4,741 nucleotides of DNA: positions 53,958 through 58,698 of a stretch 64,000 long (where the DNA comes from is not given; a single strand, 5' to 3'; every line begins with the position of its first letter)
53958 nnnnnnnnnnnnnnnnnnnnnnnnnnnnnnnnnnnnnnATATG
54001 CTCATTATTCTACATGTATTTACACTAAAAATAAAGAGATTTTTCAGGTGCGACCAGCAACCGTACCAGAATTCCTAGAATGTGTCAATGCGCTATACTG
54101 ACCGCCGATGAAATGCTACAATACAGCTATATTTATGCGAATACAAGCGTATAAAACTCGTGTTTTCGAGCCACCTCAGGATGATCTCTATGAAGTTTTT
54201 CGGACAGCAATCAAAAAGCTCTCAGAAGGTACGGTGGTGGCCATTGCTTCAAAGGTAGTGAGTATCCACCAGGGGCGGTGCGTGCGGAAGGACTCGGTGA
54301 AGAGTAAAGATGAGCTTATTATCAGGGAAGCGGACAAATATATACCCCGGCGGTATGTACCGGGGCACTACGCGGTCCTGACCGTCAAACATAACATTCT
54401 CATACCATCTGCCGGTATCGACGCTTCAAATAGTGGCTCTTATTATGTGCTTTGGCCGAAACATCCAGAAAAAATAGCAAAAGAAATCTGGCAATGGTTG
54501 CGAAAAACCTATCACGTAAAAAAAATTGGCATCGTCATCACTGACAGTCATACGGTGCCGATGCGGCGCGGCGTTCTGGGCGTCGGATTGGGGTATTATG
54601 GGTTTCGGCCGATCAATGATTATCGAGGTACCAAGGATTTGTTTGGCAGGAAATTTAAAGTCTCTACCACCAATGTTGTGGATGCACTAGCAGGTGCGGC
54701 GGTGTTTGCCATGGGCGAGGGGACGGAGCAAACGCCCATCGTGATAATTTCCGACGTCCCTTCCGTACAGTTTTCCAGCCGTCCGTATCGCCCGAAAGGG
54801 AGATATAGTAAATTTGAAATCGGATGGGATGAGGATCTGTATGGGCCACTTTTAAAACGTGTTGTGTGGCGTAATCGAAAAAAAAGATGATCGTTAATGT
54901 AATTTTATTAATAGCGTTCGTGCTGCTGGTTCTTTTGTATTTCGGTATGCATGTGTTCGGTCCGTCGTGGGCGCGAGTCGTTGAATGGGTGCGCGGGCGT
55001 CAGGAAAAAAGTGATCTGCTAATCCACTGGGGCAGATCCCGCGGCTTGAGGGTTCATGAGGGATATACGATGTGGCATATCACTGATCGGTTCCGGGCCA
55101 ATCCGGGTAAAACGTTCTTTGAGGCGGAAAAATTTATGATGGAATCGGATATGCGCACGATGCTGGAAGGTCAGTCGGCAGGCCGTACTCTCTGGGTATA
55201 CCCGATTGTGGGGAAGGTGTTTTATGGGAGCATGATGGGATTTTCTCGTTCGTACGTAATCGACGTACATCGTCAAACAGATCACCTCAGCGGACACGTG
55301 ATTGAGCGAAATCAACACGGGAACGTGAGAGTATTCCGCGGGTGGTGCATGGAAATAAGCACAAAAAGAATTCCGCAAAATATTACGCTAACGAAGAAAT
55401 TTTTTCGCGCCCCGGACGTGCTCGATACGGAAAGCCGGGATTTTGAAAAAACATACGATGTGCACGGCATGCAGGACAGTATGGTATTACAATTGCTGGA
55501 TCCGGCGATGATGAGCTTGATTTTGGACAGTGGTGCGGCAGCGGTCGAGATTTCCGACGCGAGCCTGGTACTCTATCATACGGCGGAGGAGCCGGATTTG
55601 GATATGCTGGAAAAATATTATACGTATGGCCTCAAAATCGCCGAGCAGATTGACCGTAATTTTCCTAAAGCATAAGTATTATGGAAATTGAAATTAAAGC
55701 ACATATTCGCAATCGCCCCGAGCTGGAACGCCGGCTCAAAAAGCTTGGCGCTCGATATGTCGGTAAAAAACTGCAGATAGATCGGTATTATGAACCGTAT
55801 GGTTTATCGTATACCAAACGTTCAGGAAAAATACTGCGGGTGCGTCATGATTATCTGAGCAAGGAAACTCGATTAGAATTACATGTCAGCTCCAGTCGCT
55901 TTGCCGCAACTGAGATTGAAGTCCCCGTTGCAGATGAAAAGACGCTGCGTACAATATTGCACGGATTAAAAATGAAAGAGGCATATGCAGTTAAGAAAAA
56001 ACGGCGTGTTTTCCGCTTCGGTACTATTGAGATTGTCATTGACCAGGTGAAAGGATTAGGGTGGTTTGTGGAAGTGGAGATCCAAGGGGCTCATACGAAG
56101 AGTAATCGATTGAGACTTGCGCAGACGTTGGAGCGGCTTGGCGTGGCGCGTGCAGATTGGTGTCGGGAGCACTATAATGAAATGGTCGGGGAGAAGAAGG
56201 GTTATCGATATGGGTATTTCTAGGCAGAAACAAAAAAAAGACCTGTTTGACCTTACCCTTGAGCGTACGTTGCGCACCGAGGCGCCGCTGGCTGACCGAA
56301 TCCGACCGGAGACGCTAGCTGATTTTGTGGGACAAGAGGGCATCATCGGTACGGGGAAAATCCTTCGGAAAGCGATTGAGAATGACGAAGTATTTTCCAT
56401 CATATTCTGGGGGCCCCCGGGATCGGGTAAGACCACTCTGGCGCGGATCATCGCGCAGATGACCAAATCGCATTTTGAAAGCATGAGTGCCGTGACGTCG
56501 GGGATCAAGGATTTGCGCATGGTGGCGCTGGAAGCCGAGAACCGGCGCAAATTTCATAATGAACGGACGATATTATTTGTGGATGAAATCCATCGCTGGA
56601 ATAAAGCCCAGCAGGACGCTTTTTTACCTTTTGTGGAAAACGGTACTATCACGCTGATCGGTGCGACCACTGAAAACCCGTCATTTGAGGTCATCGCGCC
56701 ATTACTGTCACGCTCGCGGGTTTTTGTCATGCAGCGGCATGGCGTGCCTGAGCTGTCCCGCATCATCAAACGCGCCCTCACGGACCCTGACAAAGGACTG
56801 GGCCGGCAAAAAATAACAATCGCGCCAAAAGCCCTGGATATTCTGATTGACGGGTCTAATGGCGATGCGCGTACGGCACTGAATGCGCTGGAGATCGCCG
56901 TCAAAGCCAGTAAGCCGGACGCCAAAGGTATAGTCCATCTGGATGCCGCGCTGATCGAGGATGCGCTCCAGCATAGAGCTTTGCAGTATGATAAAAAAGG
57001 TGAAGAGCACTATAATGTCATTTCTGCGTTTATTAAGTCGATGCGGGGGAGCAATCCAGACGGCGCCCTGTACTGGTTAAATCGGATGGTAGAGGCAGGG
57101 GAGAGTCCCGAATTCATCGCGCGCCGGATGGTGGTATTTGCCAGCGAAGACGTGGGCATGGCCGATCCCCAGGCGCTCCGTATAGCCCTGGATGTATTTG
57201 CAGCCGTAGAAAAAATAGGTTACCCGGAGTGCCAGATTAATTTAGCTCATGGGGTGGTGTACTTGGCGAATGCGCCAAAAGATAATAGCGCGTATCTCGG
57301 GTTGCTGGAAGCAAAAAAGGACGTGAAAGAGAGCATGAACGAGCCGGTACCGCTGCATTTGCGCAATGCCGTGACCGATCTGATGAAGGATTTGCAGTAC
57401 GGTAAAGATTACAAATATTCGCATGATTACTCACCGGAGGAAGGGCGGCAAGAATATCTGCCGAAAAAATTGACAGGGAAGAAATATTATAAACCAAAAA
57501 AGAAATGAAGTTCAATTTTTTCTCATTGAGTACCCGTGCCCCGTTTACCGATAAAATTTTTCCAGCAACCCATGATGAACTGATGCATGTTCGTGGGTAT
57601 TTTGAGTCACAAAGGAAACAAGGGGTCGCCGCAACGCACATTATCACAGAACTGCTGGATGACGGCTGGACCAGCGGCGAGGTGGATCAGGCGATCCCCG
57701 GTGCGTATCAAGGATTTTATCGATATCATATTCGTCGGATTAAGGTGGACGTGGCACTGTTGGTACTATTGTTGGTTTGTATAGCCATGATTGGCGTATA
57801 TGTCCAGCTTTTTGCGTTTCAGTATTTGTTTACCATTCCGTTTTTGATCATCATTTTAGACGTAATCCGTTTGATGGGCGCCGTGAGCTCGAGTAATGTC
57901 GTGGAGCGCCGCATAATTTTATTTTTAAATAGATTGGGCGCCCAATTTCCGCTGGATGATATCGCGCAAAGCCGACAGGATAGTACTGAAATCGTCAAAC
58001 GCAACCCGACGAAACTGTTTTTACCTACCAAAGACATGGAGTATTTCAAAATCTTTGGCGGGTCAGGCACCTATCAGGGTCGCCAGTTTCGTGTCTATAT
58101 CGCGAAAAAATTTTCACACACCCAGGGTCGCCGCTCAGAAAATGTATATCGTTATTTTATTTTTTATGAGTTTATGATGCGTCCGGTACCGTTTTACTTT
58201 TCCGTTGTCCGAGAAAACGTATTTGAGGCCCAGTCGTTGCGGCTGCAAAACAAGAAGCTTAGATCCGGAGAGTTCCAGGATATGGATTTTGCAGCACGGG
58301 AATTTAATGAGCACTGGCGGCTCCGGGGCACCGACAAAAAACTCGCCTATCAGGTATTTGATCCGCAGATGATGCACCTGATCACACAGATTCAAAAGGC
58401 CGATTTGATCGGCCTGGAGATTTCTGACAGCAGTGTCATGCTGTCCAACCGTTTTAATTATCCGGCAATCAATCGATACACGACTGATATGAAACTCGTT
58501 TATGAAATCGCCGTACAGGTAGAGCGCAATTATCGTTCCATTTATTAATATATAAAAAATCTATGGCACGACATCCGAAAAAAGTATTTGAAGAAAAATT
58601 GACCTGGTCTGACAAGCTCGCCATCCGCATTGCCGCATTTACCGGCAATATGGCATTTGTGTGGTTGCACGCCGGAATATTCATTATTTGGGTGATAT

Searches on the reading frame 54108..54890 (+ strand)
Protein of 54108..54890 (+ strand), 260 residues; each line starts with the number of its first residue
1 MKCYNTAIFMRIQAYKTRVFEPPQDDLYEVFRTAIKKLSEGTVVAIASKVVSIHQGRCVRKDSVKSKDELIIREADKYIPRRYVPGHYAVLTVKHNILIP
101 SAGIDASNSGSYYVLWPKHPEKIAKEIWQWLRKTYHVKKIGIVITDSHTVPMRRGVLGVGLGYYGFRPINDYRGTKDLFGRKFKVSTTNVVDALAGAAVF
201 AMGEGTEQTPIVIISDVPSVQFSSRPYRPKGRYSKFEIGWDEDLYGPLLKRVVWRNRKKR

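Call 30: search_protein_families(library=pfam, proteins=[window:54108-54890:+], max_evalue=0.001)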
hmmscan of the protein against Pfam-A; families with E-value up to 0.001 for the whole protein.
window:54108-54890:+ (260 aa): 1 family
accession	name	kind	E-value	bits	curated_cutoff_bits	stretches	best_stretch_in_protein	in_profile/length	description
PF01996.21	F420_ligase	-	1.4e-36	126.5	25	1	23-215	9-217/218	F420-0:Gamma-glutamyl ligase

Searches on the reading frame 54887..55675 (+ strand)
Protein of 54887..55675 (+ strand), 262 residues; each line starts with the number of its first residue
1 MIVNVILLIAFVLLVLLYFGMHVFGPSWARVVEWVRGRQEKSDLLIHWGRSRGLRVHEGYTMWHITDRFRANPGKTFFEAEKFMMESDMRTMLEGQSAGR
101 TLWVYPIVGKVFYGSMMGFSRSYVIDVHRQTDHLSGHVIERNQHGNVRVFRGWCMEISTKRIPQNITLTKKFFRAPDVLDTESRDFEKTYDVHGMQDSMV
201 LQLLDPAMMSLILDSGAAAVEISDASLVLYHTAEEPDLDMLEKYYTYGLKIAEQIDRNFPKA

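Call 30: search_protein_families(library=pfam, proteins=[window:54887-55675:+], max_evalue=0.001)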
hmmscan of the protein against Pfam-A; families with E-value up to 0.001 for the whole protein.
window:54887-55675:+ (262 aa): 1 family
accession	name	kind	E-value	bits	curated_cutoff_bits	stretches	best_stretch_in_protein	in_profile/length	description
PF11335.13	DUF3137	-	6.2e-05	23.3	26.1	1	149-214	2-77/139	Protein of unknown function (DUF3137)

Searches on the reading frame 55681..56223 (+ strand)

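Call 30: search_protein_families(library=pfam, proteins=[window:55681-56223:+], max_evalue=0.001)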
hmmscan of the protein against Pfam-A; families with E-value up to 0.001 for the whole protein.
window:55681-56223:+ (180 aa): 1 family
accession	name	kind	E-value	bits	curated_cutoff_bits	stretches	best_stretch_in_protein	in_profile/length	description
PF01928.26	CYTH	-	6.5e-15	55.9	23.2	1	2-139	3-150/179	CYTH domain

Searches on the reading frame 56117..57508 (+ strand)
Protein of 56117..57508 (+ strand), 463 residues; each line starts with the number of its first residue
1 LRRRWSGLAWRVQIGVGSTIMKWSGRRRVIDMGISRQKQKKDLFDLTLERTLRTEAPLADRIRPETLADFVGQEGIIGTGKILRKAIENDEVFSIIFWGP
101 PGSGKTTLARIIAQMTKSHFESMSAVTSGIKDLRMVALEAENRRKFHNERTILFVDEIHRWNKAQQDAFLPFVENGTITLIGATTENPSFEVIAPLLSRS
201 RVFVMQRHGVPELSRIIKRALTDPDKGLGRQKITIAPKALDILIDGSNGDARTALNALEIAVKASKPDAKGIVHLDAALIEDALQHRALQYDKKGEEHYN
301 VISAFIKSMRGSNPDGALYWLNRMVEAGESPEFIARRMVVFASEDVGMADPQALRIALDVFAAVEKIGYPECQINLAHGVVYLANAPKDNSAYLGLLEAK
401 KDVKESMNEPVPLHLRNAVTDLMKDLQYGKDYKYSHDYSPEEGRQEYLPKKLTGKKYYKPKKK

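Call 30: search_protein_families(library=pfam, proteins=[window:56117-57508:+], max_evalue=0.001)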
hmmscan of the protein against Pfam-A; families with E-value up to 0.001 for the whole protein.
window:56117-57508:+ (463 aa): 13 families
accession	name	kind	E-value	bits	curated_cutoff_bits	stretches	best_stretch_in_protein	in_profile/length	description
PF12002.13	MgsA_C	-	1.8e-61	207.3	27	1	311-462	1-152/167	MgsA AAA+ ATPase C terminal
PF16193.11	AAA_assoc_2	-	5.9e-28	97.4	34.3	1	230-310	2-81/81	AAA C-terminal domain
PF00004.35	AAA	-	9.2e-16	58.9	21.2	1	95-202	1-123/131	ATPase family associated with various cellular activities (AAA)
PF05496.18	RuvB_N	-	2.3e-15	57.2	27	1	62-181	1-116/159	Holliday junction DNA helicase RuvB P-loop domain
PF00158.32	Sigma54_activat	-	1.4e-06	28.5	20.2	0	149-188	93-132/168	Sigma-54 interaction domain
PF07728.20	AAA_5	-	2.5e-06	28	22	1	95-187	2-104/139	AAA domain (dynein-related subfamily)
PF07724.20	AAA_2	-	3.2e-05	24.5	27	1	91-179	2-105/166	AAA domain (Cdc48 subfamily)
PF01078.27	Mg_chelatase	-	0.00019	21.4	20.3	0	94-118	24-48/207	Magnesium chelatase, subunit ChlI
PF13173.12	AAA_14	-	0.00024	21.5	27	1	95-166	5-79/129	AAA domain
PF20720.3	nSTAND3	-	0.0003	20.9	27.2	0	95-137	20-61/155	Novel STAND NTPase 3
PF13238.12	AAA_18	-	0.00032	21.6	29.4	1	95-163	1-68/128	AAA domain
PF07726.17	AAA_3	-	0.00032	21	27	1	96-194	3-108/131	ATPase family associated with various cellular activities (AAA)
PF25361.1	AAA_lid_RFC1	-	0.00035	20.4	34.9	1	230-261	14-45/59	RFC1-like, AAA+ ATPase lid domain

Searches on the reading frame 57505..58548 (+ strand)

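Call 30: search_protein_families(library=pfam, proteins=[window:57505-58548:+], max_evalue=0.001)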
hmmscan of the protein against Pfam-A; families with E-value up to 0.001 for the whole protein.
window:57505-58548:+ (347 aa): 1 family
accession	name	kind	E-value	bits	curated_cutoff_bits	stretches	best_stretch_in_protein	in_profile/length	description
PF11335.13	DUF3137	-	0.00051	20.4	26.1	1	243-299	30-81/139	Protein of unknown function (DUF3137)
